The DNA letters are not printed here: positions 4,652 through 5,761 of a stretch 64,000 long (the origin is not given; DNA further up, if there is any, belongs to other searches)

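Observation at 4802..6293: Double-RHH gene followed by an FtsZ homologue that lacks the whole C-terminal (T7-loop) domain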

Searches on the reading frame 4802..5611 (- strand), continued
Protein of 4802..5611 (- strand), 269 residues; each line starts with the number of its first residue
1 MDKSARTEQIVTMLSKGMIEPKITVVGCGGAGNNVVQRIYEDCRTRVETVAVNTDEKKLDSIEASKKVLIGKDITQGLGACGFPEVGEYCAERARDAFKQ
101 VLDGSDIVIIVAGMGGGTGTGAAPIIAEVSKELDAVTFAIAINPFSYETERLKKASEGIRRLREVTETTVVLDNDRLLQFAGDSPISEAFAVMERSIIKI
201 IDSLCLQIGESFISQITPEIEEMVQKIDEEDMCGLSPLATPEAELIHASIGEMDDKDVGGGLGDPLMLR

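Call 55: find_homologous_proteins(query=A3, max_evalue=1e-10)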
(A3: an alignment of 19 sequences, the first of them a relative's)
Query A3 (19 sequences) (266 aa, profile of the alignment): 7885 proteins with E <= 1e-10 among 8000 candidates; the best 120 are listed.
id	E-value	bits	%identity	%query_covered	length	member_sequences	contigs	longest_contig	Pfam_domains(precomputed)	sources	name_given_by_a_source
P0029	3.9e-94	333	44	95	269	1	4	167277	PF00091.32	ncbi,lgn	ncbi:MAG: hypothetical protein QW083_02820 [Methanomassiliicoccales archaeon]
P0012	4.2e-93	330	48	86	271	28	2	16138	PF00091.32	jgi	jgi:cell division protein FtsZ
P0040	8.1e-93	329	49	84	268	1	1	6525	PF00091.32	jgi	-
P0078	3.2e-92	327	44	95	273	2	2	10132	PF00091.32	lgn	-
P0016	5.0e-92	326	50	80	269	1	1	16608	PF00091.32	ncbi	-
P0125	1.8e-91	324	100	100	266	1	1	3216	PF00091.32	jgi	-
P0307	1.8e-91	324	44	93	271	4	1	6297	PF00091.32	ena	-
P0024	2.8e-91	324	43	94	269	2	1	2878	PF00091.32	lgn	-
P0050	3.3e-91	324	47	84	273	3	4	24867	PF00091.32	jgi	jgi:cell division protein FtsZ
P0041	7.5e-91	322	46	84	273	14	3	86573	PF00091.32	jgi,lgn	jgi:cell division protein FtsZ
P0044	1.3e-90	322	42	97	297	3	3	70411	PF00091.32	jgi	jgi:cell division protein FtsZ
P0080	4.8e-90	320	49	84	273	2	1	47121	PF00091.32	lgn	-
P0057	1.4e-89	318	46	85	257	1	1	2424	PF00091.32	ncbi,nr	ncbi:MAG TPA: hypothetical protein P5189_05140, partial [Methanomassiliicoccales archaeon]|nr:hypoth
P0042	1.5e-89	318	48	84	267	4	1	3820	PF00091.32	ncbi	-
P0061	5.2e-89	316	48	84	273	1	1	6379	PF00091.32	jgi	jgi:cell division protein FtsZ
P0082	8.3e-82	293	43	82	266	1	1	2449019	PF00091.32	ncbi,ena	-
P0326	3.0e-76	275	44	73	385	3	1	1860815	PF00091.32,PF12327.14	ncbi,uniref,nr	ncbi:cell division protein FtsZ [Geoglobus acetivorans]|uniref:Cell division protein FtsZ n=1 Tax=Ge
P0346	6.2e-75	270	42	75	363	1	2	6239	PF00091.32,PF12327.14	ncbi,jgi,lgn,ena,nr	ncbi:MAG: cell division protein FtsZ [Thermoplasmata archaeon HGW-Thermoplasmata-1]|nr:MAG: cell div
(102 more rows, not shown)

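Call 56: fold_search(model_id=the predicted structure, library=pdb)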
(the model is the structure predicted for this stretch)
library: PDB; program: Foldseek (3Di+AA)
matches with E <= 10: 1970; with E <= 0.001: 722
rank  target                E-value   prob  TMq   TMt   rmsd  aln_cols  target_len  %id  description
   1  1w5a_B                4.7e-20  1.00  0.68  0.55   2.2       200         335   42  FtsZ dimer, MgGTP soak (M. jannaschii) (released 2004-12-01)
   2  1w5a_A                1.3e-19  1.00  0.66  0.54   3.0       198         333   42  FtsZ dimer, MgGTP soak (M. jannaschii) (released 2004-12-01)
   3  2vap                  1.5e-19  1.00  0.67  0.54   2.4       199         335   42  FtsZ GDP M. jannaschii (released 2007-09-11)
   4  7ohk                  4.7e-19  1.00  0.67  0.59   1.6       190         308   36  SaFtsZ complexed with GDP, BeF3- and Mg2+ (released 2022-03-02)
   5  1w59_B                1.0e-18  1.00  0.68  0.54   2.2       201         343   41  FtsZ dimer, empty (M. jannaschii) (released 2004-12-01)
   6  6yd1                  1.2e-18  1.00  0.65  0.58   1.5       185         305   37  SaFtsZ-DFMBA (released 2021-07-28)
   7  5xdv                  1.5e-18  1.00  0.66  0.58   1.4       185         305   38  Staphylococcus aureus FtsZ 12-316 G196S complexed with TXA6101 (released 2017-08-02)
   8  7ojd                  2.2e-18  1.00  0.66  0.59   1.6       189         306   36  SaFtsZ(D46A) complexed with GDP (released 2022-03-02)
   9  6y1v_A                2.3e-18  1.00  0.64  0.57   1.6       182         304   41  Mycobacterium tuberculosis FtsZ-GTP-gamma-S in complex with 4-hydroxycoumarin (released 2021-06-09)
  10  6kvq                  2.6e-18  1.00  0.62  0.55   2.7       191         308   37  S. aureus FtsZ in complex with BOFP (compound 3) (released 2020-01-15)
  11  4m8i                  2.9e-18  1.00  0.62  0.54   2.7       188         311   38  1.43 Angstrom resolution crystal structure of cell division protein FtsZ (ftsZ) from Staphylococcus epidermidis RP62A in (released 2013-09-04)
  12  7yop_B                3.1e-18  1.00  0.58  0.52   7.9       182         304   38  Spiroplasma melliferum FtsZ bound to GMPPNP (released 2023-08-16)
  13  1fsz                  3.3e-18  1.00  0.66  0.54   4.3       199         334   42  CRYSTAL STRUCTURE OF THE CELL-DIVISION PROTEIN FTSZ AT 2.8A RESOLUTION (released 1998-06-24)
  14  5xdw                  3.9e-18  1.00  0.67  0.59   1.5       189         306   37  Staphylococcus aureus FtsZ 12-316 G196S (released 2017-08-02)
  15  5mn4                  4.2e-18  1.00  0.65  0.57   1.6       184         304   38  S. aureus FtsZ 12-316 F138A GDP Open form (1FOf) (released 2016-12-21)
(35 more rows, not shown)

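Call 57: find_encoding_contigs(protein=P0326, flank=3000, max_places=1)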
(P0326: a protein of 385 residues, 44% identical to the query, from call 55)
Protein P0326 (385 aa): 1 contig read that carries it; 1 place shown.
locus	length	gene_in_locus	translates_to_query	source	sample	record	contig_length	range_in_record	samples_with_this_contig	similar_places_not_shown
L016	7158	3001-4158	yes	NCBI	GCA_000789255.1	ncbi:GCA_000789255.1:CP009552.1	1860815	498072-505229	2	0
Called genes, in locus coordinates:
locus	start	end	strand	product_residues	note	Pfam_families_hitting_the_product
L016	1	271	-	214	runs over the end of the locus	PF03591:AzlC, PF27356:MJ1155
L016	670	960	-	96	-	PF12840:HTH_20 (faint), PF01022:HTH_5 (weak)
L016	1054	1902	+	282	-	PF06745:ATPase, PF08423:Rad51 (weak), PF13481:AAA_25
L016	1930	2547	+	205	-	-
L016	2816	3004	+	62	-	PF01402:RHH_1 (weak), PF03693:ParD_antitoxin (weak)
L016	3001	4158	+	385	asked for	PF00091:Tubulin, PF12327:FtsZ_C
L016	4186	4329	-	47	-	-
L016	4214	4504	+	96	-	PF01910:Thiamine_BP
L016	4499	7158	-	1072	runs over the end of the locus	PF00270:DEAD, PF04851:ResIII, PF00271:Helicase_C (faint), PF01751:Toprim, PF01131:Topoisom_bac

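Call 58: find_encoding_contigs(protein=P0346, flank=3000, max_places=1)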
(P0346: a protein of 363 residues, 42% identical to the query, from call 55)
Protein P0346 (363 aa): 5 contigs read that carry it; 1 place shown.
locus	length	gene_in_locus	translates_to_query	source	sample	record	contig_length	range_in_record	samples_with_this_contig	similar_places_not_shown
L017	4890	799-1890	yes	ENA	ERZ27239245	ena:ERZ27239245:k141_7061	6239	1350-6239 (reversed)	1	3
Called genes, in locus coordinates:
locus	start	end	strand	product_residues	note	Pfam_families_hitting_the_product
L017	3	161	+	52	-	?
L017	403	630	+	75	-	PF17723:RHH_8 (weak), PF01402:RHH_1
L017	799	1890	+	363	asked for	PF00091:Tubulin, PF12327:FtsZ_C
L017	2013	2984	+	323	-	PF01073:3Beta_HSD, PF01370:Epimerase, PF02719:Polysacc_synt_2, PF04321:RmlD_sub_bind, PF16363:GDP_Man_Dehyd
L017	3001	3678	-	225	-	PF00121:TIM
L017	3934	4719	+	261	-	-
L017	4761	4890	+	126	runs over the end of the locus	PF04032:Rpr2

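Call 62: search_protein_families(library=pfam, proteins=[P0253, P0190, P0162, P0177, P0183, P0229, P0205, P0136, P0125], max_evalue=0.01)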
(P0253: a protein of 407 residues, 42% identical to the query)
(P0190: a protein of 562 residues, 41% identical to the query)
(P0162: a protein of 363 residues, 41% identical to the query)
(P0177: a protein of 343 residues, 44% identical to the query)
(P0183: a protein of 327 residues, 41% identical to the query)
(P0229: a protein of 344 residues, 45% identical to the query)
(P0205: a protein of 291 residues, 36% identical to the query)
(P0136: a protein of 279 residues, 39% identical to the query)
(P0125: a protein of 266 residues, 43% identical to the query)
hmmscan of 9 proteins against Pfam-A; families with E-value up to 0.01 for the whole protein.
P0253 (407 aa): 1 family
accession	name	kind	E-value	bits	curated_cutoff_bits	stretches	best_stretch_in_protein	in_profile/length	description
PF00091.31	Tubulin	-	6.9e-39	134.5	33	1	17-173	2-187/190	Tubulin/FtsZ family, GTPase domain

P0190 (562 aa): 3 families
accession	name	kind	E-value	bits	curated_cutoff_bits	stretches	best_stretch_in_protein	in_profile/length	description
PF00091.31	Tubulin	-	3.9e-42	145.1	33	1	109-267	1-188/190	Tubulin/FtsZ family, GTPase domain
PF13289.12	SIR2_2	-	1.8e-14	54.4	24.5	1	375-526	2-129/141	SIR2-like domain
PF13809.12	Tubulin_2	-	0.0085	15.8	27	0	187-218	157-187/356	Tubulin like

P0162 (363 aa): 1 family
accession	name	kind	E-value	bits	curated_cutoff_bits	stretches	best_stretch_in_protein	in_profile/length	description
PF00091.31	Tubulin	-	1.5e-38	133.4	33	1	13-170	2-188/190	Tubulin/FtsZ family, GTPase domain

P0177 (343 aa): 2 families
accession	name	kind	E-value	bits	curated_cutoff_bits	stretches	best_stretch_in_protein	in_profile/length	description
PF00091.31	Tubulin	-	1.3e-39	136.9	33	1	5-165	1-189/190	Tubulin/FtsZ family, GTPase domain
PF12327.13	FtsZ_C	-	2.2e-11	44.4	27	1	228-308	17-95/95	FtsZ family, C-terminal domain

P0183 (327 aa): 2 families
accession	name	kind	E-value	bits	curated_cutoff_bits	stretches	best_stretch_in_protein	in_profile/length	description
PF00091.31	Tubulin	-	1e-41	143.8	33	1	22-183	1-189/190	Tubulin/FtsZ family, GTPase domain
PF12327.13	FtsZ_C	-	4.6e-28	97.8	27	1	231-326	1-94/95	FtsZ family, C-terminal domain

P0229 (344 aa): 2 families
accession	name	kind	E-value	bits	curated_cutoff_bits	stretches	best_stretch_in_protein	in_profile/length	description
PF00091.31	Tubulin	-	9.3e-40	137.4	33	1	24-184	2-189/190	Tubulin/FtsZ family, GTPase domain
PF12327.13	FtsZ_C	-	4e-10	40.3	27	1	232-326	1-94/95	FtsZ family, C-terminal domain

P0205 (291 aa): 3 families
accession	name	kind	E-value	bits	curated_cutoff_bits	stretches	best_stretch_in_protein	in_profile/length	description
PF00091.31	Tubulin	-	1.7e-43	149.6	33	1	34-189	3-186/190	Tubulin/FtsZ family, GTPase domain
PF13809.12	Tubulin_2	-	0.00011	22.1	27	1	108-182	155-234/356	Tubulin like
PF02540.23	NAD_synthase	-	0.0056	16.3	21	0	103-199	4-98/242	NAD synthase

P0136 (279 aa): 2 families
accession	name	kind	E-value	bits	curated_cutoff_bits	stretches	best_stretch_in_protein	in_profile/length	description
PF00091.31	Tubulin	-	4.8e-27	95.9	33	1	27-183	2-188/190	Tubulin/FtsZ family, GTPase domain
PF13809.12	Tubulin_2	-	5.6e-05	23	27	0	112-136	165-189/356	Tubulin like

P0125 (266 aa): 1 family
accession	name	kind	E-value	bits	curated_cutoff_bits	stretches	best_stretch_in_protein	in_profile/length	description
PF00091.31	Tubulin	-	1.2e-36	127.2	33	1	25-181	2-189/190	Tubulin/FtsZ family, GTPase domain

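Call 64: list_cluster_members(proteins=[P0121, P0122, P0123, P0125, P0128, P0131, P0132, P0136, P0253, P0190])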
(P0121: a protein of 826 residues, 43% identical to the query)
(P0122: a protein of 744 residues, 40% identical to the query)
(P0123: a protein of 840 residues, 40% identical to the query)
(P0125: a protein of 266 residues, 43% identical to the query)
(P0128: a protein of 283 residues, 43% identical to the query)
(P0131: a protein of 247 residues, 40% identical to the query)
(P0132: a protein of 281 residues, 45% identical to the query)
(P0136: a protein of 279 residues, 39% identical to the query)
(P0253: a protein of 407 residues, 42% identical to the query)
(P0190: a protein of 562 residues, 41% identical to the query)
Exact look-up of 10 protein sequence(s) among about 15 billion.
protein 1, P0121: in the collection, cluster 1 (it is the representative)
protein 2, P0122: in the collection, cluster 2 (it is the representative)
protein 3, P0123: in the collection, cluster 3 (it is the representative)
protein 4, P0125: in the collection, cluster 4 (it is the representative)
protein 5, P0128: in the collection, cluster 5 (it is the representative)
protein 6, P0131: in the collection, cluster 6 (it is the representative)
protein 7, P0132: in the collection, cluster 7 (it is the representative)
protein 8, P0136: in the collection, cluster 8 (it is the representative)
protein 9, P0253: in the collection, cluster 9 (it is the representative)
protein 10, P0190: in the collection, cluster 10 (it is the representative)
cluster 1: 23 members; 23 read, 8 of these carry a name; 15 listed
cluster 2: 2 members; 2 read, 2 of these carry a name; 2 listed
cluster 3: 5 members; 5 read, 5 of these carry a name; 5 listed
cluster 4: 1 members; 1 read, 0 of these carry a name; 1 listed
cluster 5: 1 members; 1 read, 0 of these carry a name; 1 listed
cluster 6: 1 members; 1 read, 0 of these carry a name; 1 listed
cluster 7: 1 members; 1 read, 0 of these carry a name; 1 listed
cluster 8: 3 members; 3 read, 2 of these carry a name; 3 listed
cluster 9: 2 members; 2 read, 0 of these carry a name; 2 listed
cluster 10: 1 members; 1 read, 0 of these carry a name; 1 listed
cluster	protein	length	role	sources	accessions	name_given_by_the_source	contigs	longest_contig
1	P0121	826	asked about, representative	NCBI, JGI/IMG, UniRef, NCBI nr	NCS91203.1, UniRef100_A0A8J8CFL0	MAG: cell division protein FtsZ [Candidatus Altiarchaeum hamiconexum] | Cell division protein FtsZ n=1 Tax=Candidatus Altarchaeum hamiconexum TaxID=1803513 ... | cell division protein FtsZ [Candidatus Altarchaeum hamiconexum]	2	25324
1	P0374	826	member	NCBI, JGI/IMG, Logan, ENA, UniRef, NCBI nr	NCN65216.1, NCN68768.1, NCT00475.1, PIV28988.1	MAG: hypothetical protein COS36_00095 [Candidatus Altarchaeum sp. ... | Cell division protein FtsZ n=1 Tax=Candidatus Altarchaeum hamiconexum TaxID=1803513 ... | cell division protein FtsZ [Candidatus Altarchaeum hamiconexum]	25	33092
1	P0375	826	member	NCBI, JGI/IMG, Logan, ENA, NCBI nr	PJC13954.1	MAG: hypothetical protein CO063_03340 [Candidatus Altarchaeum sp. ...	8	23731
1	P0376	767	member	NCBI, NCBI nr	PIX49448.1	MAG: hypothetical protein COZ53_00650 [Candidatus Altarchaeum sp. ...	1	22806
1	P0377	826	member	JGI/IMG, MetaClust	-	\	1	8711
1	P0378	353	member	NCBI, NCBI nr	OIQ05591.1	MAG: cell division protein FtsZ [Candidatus Altarchaeum sp. CG2_30_32_3053]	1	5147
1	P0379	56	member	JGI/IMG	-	hypothetical protein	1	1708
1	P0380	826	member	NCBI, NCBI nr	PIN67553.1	MAG: hypothetical protein COV98_02470 [Candidatus Altarchaeum sp. ...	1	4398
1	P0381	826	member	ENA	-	-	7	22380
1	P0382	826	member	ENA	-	-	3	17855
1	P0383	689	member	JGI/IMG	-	-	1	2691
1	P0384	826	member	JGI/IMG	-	-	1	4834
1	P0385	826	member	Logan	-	-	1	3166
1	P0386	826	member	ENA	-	-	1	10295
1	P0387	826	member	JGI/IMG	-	-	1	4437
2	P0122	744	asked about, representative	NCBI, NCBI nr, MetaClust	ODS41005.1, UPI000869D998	MAG: hypothetical protein A7315_15375 [Candidatus Altiarchaeales archaeon WOR_SM1_79] | status=active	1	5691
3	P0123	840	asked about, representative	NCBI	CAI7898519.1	unnamed protein product [Closterium sp. NIES-53]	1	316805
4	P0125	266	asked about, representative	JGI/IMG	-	-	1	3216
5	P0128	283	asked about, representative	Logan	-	-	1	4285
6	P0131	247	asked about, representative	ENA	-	-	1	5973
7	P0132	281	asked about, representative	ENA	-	-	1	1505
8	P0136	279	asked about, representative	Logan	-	-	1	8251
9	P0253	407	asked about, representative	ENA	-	-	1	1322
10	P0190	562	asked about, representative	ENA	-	-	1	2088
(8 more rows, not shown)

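Call 91: list_cluster_members(proteins=[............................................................, P0161, P0175, P0140, P0148, P0142, P0163, P0135, P0147, P0205])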
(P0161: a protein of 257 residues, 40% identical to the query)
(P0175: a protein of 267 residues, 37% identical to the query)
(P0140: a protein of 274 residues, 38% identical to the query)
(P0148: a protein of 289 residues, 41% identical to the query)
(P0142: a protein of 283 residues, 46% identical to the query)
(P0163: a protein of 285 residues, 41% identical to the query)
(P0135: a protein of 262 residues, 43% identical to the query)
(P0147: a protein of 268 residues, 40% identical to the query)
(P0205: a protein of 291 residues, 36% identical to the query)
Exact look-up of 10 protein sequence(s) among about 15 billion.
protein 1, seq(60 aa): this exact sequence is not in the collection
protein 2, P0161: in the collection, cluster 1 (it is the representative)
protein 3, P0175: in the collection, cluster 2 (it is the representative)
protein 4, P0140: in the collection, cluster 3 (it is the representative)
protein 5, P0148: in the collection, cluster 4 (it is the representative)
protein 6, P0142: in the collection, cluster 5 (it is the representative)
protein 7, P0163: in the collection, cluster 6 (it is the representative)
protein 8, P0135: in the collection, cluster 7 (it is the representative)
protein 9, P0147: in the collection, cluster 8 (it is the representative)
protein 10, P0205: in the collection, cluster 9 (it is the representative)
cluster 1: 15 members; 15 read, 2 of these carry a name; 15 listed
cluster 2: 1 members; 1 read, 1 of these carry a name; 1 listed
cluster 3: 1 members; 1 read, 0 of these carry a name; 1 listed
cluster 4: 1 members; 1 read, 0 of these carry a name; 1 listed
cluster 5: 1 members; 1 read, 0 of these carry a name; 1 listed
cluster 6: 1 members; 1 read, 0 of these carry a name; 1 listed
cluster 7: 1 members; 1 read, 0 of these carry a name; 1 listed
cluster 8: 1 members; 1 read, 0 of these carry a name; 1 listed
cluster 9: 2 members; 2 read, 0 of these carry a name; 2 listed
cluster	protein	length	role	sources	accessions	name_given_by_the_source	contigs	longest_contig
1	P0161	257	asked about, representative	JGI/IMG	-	-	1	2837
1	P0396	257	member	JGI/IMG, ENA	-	cell division protein FtsZ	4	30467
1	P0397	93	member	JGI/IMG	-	hypothetical protein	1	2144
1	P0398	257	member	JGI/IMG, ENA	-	-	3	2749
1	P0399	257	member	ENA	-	-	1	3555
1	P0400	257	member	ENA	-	-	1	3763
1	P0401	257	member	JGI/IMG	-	-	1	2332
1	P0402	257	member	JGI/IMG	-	-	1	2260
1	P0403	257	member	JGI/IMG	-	-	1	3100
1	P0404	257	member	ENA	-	-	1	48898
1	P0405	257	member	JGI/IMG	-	-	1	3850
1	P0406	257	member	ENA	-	-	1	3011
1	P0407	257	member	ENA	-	-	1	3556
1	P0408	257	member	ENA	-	-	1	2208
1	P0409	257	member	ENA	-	-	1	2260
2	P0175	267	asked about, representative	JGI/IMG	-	cell division protein FtsZ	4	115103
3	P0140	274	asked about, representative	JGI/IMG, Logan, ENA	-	-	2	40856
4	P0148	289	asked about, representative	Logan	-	-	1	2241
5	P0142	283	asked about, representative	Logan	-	-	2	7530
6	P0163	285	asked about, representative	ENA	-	-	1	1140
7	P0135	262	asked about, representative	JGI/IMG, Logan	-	-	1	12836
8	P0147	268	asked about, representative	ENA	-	-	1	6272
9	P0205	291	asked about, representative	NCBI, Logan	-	-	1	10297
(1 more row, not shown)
